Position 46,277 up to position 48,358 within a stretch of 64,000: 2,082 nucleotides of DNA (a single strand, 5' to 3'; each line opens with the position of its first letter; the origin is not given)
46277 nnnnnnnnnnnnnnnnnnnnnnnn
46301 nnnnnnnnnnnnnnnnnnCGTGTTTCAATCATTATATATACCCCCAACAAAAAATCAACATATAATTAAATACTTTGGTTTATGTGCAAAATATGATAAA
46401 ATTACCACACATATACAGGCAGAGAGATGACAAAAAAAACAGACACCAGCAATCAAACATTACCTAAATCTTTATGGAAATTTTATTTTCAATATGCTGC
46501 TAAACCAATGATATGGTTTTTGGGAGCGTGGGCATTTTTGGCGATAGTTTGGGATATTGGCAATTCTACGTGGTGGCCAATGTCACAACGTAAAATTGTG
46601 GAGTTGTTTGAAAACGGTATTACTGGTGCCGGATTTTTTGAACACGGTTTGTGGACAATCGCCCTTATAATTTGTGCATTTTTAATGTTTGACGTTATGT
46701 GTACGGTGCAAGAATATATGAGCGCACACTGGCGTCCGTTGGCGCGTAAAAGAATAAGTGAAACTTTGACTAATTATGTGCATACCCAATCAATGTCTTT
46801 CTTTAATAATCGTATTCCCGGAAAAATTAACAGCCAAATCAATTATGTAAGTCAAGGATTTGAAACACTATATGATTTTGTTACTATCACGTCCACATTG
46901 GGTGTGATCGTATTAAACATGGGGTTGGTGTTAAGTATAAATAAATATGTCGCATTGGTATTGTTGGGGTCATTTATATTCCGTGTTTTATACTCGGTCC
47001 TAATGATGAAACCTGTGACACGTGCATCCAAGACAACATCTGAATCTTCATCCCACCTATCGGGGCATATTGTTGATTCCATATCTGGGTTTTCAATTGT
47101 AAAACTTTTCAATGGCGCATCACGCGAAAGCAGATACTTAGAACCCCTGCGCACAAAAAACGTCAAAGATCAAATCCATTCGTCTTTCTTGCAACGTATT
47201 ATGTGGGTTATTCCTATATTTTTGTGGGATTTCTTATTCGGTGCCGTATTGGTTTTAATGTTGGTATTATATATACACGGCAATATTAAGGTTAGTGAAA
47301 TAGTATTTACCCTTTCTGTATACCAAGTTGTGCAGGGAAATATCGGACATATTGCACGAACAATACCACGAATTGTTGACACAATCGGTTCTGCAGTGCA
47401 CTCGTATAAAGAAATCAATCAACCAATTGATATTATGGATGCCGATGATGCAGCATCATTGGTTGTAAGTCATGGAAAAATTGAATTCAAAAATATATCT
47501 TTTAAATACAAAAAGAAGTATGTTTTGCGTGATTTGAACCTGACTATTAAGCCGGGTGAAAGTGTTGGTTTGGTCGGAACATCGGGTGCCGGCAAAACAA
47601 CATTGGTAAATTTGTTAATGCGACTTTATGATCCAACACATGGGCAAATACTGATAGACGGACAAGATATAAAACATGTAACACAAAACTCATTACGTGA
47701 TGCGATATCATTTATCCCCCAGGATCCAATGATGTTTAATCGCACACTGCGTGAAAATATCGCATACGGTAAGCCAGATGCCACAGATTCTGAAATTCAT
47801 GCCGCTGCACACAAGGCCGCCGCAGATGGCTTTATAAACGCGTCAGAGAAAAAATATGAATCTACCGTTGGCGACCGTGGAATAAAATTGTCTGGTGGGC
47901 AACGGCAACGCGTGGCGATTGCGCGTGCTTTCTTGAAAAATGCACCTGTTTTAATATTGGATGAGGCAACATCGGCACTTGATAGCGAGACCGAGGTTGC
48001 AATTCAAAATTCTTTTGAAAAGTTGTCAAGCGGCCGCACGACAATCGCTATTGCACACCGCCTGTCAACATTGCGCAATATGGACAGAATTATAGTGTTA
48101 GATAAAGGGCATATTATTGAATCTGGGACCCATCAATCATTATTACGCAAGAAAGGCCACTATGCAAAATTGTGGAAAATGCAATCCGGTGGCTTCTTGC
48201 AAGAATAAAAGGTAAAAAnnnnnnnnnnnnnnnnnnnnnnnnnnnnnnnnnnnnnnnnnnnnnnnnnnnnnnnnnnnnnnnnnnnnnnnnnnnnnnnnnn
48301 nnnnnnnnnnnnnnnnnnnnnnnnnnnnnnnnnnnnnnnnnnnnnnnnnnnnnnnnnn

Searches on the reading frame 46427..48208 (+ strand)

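Call 11: search_protein_families(library=pfam, proteins=[window:46427-48208:+], max_evalue=0.01)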
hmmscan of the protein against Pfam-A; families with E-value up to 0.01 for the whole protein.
window:46427-48208:+ (593 aa): 7 families
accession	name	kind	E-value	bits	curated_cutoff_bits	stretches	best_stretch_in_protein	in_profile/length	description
PF00005.33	ABC_tran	-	5.1e-37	128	25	1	367-516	1-137/137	ABC transporter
PF00664.28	ABC_membrane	-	3e-17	63.6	28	1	67-304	36-272/274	ABC transporter transmembrane region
PF02463.25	SMC_N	-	8.7e-07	29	40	1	432-558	135-211/220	RecF/RecN/SMC N terminal domain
PF03193.22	RsgA_GTPase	-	0.00019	21.8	30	1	335-419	64-148/174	RsgA GTPase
PF13191.12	AAA_16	-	0.00031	21.7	32.6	1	378-523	25-150/167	AAA ATPase domain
PF13401.12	AAA_22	-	0.0014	19.4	27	0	382-516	10-95/130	AAA domain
PF01121.26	CoaE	-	0.0084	16.2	27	0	333-369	24-60/180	Dephospho-CoA kinase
